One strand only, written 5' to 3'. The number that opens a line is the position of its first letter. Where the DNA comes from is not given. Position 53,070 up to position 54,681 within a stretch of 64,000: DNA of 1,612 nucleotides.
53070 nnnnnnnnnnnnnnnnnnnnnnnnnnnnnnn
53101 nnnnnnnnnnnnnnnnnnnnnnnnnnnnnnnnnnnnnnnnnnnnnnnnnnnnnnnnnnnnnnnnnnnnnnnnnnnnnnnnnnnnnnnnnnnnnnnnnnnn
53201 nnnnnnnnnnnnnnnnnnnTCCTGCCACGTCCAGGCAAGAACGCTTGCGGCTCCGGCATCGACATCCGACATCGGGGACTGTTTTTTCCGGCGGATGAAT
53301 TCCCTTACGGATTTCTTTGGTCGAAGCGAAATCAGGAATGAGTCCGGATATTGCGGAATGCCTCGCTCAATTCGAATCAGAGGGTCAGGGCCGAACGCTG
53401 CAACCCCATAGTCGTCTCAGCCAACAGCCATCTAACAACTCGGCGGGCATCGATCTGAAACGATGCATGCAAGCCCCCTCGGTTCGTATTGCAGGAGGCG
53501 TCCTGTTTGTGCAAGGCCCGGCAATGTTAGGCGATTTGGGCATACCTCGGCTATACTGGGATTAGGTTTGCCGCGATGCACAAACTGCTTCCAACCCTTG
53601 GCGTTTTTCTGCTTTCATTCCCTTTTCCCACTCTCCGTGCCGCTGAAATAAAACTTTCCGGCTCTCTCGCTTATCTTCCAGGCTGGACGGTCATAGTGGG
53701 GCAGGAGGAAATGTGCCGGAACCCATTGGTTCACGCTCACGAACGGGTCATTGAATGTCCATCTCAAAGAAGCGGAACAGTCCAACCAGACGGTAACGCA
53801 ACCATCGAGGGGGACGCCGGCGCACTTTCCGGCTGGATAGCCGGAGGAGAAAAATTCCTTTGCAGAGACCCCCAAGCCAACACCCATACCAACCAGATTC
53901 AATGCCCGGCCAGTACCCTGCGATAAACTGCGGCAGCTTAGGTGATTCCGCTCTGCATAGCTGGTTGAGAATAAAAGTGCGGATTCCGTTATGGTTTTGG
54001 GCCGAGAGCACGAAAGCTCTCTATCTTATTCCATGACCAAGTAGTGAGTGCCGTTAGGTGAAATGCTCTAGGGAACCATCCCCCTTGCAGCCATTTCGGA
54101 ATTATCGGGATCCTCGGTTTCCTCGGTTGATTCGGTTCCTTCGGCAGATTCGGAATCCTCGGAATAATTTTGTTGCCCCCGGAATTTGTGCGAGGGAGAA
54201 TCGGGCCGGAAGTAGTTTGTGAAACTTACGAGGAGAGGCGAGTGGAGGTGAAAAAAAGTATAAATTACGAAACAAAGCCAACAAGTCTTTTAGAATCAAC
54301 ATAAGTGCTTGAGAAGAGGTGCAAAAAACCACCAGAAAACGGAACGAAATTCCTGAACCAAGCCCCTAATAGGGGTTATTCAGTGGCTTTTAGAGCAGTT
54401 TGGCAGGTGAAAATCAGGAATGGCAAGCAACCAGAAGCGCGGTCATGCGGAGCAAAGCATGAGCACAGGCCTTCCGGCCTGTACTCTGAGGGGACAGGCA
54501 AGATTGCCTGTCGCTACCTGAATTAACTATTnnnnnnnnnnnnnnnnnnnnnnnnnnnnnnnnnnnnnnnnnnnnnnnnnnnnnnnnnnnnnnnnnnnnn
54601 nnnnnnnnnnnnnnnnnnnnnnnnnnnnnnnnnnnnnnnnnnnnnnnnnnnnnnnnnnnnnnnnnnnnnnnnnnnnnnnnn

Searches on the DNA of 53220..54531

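Call 19: search_rna_families(source=window, start=53220, end=54531, threshold=evalue, max_evalue=10)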
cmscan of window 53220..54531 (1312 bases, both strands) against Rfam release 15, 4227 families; matches with E-value up to 10: 2.
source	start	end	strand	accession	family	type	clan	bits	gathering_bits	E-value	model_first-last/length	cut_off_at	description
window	54241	54306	+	RF00893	MIR854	Gene; miRNA;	-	13.9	50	1.1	118-194/221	no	MIR854 microRNA precursor family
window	54401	54521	+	RF02003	group-II-D1D4-4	Intron;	CL00102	13.5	49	3.2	1-138/138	no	Group II catalytic intron D1-D4-4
